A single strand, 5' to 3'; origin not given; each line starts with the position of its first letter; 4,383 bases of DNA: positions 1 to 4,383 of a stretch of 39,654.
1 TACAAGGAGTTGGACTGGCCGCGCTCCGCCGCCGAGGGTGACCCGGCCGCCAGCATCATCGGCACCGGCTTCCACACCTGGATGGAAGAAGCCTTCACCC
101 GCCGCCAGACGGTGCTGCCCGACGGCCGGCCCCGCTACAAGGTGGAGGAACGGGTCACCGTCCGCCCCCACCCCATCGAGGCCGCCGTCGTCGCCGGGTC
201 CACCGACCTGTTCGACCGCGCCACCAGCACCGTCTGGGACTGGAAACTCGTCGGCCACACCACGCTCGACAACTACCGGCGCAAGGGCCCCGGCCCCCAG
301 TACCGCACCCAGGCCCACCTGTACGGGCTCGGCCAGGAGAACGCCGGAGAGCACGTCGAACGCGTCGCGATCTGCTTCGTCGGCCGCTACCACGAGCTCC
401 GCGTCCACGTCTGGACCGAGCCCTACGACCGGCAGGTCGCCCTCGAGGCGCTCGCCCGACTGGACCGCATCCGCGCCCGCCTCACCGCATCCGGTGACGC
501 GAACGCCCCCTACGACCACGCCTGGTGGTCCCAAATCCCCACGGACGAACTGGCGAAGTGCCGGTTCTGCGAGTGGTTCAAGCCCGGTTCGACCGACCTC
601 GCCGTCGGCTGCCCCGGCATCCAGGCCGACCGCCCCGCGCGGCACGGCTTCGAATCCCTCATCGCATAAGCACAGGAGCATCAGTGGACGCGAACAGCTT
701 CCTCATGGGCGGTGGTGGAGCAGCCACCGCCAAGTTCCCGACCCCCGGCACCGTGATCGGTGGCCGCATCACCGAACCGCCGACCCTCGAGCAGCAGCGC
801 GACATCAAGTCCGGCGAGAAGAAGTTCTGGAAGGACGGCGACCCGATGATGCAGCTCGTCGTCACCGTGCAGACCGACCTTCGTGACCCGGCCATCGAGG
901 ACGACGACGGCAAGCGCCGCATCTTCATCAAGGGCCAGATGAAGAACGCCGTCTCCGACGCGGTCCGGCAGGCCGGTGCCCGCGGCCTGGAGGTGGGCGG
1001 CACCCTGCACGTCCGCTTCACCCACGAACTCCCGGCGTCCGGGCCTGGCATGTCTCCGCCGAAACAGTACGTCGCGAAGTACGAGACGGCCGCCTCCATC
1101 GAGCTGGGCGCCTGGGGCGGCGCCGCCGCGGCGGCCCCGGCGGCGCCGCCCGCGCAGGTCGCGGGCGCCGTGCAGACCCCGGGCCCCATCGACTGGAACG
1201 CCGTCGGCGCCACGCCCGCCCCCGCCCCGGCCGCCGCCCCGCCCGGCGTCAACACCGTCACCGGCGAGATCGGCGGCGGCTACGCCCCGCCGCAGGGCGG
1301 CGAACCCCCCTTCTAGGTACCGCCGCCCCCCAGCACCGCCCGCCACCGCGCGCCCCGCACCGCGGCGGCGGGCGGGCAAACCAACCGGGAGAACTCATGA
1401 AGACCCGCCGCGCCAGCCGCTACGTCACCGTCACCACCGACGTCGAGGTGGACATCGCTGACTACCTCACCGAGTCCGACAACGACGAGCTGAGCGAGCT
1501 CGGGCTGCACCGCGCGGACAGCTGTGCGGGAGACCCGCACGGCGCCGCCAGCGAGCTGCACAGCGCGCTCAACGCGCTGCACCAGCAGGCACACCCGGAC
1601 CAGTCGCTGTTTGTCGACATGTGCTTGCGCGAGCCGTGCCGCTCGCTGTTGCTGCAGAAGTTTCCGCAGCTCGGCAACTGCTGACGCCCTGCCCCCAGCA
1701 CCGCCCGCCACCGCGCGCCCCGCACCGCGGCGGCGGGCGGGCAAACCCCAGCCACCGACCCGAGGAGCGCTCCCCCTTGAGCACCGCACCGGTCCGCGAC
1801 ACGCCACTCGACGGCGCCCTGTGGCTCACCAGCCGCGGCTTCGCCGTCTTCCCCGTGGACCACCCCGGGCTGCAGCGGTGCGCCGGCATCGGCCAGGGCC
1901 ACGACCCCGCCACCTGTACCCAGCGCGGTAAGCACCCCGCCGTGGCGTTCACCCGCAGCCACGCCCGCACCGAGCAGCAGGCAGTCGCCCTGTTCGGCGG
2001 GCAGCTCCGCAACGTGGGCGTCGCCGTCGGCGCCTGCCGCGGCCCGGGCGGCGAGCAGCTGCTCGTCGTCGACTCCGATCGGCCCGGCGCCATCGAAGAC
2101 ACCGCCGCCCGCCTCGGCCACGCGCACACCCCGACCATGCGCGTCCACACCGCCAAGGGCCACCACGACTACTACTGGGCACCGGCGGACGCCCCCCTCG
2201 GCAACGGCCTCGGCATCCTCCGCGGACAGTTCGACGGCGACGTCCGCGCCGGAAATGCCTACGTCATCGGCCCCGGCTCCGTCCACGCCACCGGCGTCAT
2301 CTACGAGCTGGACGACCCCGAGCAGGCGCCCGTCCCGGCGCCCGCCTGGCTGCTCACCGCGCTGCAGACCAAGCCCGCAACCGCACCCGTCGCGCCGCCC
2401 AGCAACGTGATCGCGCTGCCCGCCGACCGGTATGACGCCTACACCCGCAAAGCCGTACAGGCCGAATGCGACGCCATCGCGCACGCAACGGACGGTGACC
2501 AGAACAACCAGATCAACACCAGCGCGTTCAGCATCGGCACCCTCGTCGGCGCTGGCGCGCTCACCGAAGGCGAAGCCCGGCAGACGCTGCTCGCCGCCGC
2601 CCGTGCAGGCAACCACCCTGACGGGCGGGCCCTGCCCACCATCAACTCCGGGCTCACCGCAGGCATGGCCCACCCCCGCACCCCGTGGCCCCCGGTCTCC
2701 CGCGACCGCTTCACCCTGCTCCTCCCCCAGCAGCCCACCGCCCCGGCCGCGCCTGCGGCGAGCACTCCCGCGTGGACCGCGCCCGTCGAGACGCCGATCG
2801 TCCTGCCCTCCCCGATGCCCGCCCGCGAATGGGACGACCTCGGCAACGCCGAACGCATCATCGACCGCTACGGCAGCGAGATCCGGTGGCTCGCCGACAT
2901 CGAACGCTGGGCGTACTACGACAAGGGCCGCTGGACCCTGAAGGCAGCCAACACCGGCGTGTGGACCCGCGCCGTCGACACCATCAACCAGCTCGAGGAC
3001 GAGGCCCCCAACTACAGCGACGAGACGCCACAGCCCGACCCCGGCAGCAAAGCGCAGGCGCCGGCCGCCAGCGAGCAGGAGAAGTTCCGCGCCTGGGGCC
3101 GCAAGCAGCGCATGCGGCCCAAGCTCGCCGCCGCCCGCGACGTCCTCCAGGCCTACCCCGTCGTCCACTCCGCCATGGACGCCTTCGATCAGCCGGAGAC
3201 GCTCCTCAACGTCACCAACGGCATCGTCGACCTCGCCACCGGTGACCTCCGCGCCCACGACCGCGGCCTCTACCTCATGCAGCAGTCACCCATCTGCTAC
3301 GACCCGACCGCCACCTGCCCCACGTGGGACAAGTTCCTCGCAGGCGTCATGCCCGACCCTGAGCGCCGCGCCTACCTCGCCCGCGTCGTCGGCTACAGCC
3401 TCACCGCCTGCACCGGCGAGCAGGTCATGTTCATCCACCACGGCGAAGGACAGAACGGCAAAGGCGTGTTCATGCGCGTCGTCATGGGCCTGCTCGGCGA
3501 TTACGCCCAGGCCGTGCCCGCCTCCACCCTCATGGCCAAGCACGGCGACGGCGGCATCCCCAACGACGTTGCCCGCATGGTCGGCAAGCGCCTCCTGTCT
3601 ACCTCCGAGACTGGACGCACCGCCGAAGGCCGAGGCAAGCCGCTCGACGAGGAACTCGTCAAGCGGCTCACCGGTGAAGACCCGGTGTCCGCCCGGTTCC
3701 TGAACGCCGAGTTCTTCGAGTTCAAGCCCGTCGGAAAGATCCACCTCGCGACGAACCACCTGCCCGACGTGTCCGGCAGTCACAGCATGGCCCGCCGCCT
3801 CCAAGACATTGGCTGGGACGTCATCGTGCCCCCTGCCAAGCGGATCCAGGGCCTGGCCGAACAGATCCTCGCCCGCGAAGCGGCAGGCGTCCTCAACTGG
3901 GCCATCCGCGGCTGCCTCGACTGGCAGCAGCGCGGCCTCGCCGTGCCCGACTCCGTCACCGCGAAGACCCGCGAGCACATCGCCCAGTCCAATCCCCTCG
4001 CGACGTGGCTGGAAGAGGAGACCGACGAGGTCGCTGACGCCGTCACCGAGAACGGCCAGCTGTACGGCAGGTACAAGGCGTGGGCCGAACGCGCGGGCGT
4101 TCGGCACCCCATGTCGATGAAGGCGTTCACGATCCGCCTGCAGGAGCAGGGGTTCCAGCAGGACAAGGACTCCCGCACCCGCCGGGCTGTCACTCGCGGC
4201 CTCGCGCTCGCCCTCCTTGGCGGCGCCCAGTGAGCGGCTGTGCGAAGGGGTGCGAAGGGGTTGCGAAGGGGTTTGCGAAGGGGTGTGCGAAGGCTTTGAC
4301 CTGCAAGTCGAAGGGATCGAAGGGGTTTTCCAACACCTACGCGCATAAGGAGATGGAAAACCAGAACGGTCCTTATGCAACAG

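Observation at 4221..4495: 237-bp nested palindrome of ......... iterons just after the primase-helicase gene: candidate origin, or a mirror-encoded ORF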

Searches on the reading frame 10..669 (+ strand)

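Call 30: search_protein_families(library=phrogs, proteins=[window:10-669:+], max_evalue=0.001)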
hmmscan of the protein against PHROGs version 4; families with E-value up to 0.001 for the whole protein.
window:10-669:+ (219 aa): 3 families
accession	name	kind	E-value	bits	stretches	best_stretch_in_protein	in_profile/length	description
phrog_1674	-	DNA, RNA and nucleotide metabolism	3.4e-52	178.4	1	1-195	71-264/276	exonuclease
phrog_29210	-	unknown function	1.5e-37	130.2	1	63-210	2-147/151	-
phrog_1706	-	DNA, RNA and nucleotide metabolism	4.5e-06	27.3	1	16-191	86-240/293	CRISPR/Cas system associated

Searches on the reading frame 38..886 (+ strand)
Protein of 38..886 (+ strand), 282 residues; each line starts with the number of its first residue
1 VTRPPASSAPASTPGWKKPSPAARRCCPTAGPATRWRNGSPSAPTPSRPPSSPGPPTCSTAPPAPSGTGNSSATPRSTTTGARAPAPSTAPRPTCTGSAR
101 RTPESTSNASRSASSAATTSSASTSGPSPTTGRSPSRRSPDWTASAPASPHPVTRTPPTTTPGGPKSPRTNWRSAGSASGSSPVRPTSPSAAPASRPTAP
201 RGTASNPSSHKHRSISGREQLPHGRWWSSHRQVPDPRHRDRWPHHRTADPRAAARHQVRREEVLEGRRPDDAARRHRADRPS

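Call 12: search_protein_families(library=pfam, proteins=[window:38-886:+], max_evalue=0.01)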
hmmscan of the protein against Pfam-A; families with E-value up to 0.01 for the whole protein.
window:38-886:+ (282 aa): 0 families

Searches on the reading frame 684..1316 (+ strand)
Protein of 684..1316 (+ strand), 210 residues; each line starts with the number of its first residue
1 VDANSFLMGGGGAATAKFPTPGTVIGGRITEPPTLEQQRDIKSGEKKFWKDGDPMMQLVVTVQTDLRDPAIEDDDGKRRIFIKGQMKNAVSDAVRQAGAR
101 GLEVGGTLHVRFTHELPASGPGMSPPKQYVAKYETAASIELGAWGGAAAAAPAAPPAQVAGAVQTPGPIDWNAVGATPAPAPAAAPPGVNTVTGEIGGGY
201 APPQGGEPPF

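Call 30: search_protein_families(library=phrogs, proteins=[window:684-1316:+], max_evalue=0.001)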
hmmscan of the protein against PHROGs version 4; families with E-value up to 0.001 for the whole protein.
window:684-1316:+ (210 aa): 1 family
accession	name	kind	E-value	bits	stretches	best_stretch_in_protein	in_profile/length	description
phrog_1911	-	unknown function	5.8e-60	203.7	1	7-188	11-176/199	-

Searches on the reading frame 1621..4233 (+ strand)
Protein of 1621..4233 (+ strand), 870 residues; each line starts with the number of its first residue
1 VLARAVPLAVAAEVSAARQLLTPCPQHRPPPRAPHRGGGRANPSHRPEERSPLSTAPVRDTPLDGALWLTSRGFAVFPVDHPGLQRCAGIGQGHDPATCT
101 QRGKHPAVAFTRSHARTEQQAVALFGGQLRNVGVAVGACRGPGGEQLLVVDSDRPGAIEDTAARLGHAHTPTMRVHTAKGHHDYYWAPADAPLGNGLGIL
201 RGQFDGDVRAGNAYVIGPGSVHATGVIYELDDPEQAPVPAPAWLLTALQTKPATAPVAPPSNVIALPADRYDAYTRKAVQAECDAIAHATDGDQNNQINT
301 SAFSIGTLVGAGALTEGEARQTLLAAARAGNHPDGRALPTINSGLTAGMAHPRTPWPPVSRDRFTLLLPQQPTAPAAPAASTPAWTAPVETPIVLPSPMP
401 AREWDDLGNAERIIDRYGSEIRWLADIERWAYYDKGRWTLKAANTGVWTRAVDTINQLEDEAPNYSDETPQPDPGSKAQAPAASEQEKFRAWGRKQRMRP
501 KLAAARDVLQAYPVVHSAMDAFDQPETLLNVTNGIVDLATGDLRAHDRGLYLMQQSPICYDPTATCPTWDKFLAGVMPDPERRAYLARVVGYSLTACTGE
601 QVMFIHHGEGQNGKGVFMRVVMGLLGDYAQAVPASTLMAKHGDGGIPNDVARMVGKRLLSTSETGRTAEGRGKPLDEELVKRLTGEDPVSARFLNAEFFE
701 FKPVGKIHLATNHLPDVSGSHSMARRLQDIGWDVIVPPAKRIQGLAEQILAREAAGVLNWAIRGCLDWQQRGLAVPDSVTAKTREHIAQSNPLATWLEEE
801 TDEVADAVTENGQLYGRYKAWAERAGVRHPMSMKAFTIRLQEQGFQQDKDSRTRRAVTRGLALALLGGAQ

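Call 12: search_protein_families(library=pfam, proteins=[window:1621-4233:+], max_evalue=0.01)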
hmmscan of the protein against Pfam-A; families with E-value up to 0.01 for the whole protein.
window:1621-4233:+ (870 aa): 4 families
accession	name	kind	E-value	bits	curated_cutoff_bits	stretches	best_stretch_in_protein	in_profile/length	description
PF08706.16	D5_N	-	2.4e-21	77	22.4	1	410-575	1-142/145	D5 N terminal like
PF09250.16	Prim-Pol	-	3e-19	70.5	22.8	1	66-243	1-158/158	Bifunctional DNA primase/polymerase, N-terminal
PF19263.5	DUF5906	-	1.1e-06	29.7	27.6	1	607-726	2-114/114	Family of unknown function (DUF5906)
PF03288.22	Pox_D5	-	8.6e-06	26.6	21.4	1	789-846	2-62/86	Poxvirus D5 protein-like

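Call 18: find_related_loci(query=window:1777-4233:+, collection=viral_contigs, flank=4000)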
Query window:1777-4233:+ (818 aa) in viral_contigs; peptide patterns used: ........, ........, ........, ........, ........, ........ (x = any residue, [..] = any of these).
14 stretches matched a pattern; 12 encode a relative of the query (tblastn E <= 1e-3); 11 distinct loci.
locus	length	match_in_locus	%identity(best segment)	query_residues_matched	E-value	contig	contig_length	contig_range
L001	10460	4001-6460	93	1-818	0e+0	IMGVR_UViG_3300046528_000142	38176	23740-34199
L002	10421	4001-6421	84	1-807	0e+0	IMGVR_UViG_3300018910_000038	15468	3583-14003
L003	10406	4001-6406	83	1-807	0e+0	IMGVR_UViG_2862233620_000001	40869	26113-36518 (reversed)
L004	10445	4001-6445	82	1-818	0e+0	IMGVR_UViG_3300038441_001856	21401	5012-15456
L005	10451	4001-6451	94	1-818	0e+0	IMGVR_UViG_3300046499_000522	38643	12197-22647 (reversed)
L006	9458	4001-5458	63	321-811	0e+0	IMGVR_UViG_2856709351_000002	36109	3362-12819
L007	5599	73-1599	55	295-809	7e-175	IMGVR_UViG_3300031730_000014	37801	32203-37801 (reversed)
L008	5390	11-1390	43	344-815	1e-110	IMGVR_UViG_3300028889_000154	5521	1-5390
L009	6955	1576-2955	43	344-815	6e-110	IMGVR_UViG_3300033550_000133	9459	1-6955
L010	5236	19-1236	43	378-791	3e-101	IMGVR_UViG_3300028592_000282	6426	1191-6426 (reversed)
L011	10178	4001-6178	30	119-813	1e-85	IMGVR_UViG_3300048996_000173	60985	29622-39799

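Call 19: search_dna_similar(query=window:1777-4233:+, collection=phages, mode=protein, max_rows=30)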
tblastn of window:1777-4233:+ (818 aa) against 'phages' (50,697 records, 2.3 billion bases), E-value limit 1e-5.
Records with a match: 1117; places in all: 1117; records where one place covers at least 80% of the query: 0.
Best place of each record, by identity: <60% 1117.
By first word of the organism name: Mycobacterium 289; Streptococcus 124; Microbacterium 120; Arthrobacter 95; Gordonia 94; Vibrio 93; Streptomyces 51; Lactobacillus 17; Curtobacterium 17; Corynebacterium 15; and 68 more.
By host as written in the record: Mycobacterium smegmatis mc2 155 204; - 78; Microbacterium foliorum NRRL B-24224 59; Gordonia terrae 3612 59; Arthrobacter globiformis B-2979 51; Vibrio lentus 44; Mycobacterium smegmatis mc#155 42; Microbacterium foliorum NRRL B-24224 SEA 36; and 274 more.
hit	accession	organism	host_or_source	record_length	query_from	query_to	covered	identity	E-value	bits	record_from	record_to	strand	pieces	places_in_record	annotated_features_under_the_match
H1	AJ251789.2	Lactobacillus phage A2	Lactobacillus casei ATCC 393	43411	350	799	55%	35.5%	3e-65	243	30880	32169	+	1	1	putative primase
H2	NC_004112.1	Lactobacillus phage A2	Lactobacillus casei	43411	350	799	55%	35.5%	3e-65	243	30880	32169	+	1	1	DNA primase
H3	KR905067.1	Lactobacillus phage CL2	Lactobacillus paracasei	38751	344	791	55%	35.7%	1e-66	248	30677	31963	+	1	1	DNA primase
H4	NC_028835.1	Lactobacillus phage CL2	Lactobacillus paracasei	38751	344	791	55%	35.7%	1e-66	248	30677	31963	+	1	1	DNA primase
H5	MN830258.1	Lactobacillus phage JNU_P9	Lactobacillus paracasei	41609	344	791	55%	35.7%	1e-66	248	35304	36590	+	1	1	DNA primase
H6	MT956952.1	Lactobacillus phage MLC-A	Lactobacillus sp.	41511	344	791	55%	35.7%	1e-66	248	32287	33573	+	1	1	DNA primase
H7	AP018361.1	Lactobacillus phage T25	Lactobacillus paracasei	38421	344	791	55%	35.7%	2e-66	247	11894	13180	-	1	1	DNA primase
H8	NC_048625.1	Lactobacillus phage T25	Lactobacillus paracasei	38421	344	791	55%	35.7%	2e-66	247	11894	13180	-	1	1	DNA primase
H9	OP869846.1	Lacticaseibacillus phage R18.1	Lacticaseibacillus rhamnosus LMG 19717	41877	344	791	55%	35.5%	3e-67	249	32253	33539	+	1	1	hypothetical protein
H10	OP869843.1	Lacticaseibacillus phage R9.2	Lacticaseibacillus casei LMG 23550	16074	344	791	55%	35.5%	4e-67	249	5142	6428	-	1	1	hypothetical protein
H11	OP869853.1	Lacticaseibacillus phage R26.14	Lacticaseibacillus rhamnosus LMG 23551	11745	344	791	55%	35.5%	5e-67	249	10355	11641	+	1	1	hypothetical protein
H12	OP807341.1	Lacticaseibacillus phage C4.1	Lacticaseibacillus casei LMG 24102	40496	344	791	55%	35.5%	5e-67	249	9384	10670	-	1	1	hypothetical protein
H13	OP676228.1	Lacticaseibacillus phage C3.1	Lacticaseibacillus casei LMG 24099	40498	344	791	55%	35.5%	5e-67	249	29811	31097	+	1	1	hypothetical protein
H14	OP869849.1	Lacticaseibacillus phage R24.1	Lacticaseibacillus rhamnosus LMG 23327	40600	344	791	55%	35.5%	5e-67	249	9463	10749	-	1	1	hypothetical protein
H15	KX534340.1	Phage Wrath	human bladder microbiota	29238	339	799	56%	34.0%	8e-66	245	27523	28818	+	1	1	DNA primase/helicase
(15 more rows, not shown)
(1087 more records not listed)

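Call 30: search_protein_families(library=phrogs, proteins=[window:1777-4233:+], max_evalue=0.001)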
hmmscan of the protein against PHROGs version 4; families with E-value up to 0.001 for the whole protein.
window:1777-4233:+ (818 aa): 10 families
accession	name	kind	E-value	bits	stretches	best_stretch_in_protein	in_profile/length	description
phrog_1156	-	DNA, RNA and nucleotide metabolism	2.8e-116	391.1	1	12-803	15-818/855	DNA primase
phrog_6088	-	DNA, RNA and nucleotide metabolism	1.4e-101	342.2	1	351-808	331-760/772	DNA primase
phrog_1829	-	DNA, RNA and nucleotide metabolism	9.2e-92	309.4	1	347-803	319-748/772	DNA primase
phrog_2478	-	DNA, RNA and nucleotide metabolism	7.2e-85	286.7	1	324-811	377-840/854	DNA polymerase/primase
phrog_16950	-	DNA, RNA and nucleotide metabolism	9.4e-55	186.9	1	354-791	368-809/843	DNA primase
phrog_864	-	DNA, RNA and nucleotide metabolism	4.3e-53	182.1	1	467-803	281-611/1064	DNA primase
phrog_1883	-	DNA, RNA and nucleotide metabolism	3.8e-38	132.3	1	431-811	373-747/756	DNA helicase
phrog_7601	-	unknown function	2.4e-22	80.7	1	532-801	3-263/289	-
phrog_16213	-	DNA, RNA and nucleotide metabolism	2.3e-09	37.1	1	473-711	312-547/732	DNA primase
phrog_2249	-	DNA, RNA and nucleotide metabolism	1.4e-06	28.3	1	453-792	440-762/802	DNA primase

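Call 38: search_solved_structures(query=window:1777-4230:+, max_evalue=0.01)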
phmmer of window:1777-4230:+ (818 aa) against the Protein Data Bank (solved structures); distinct sequences matched with E-value up to 0.01: 3.
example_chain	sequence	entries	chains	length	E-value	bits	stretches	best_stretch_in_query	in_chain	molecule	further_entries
8iqh_A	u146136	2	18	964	1.8e-06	29.6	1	467-675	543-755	Putative primase C962R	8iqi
9ivf_A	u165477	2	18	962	9.6e-06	27.2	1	468-675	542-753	Putative primase C962R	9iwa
8wvz_A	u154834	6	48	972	9.7e-06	27.2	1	468-675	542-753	Putative primase C962R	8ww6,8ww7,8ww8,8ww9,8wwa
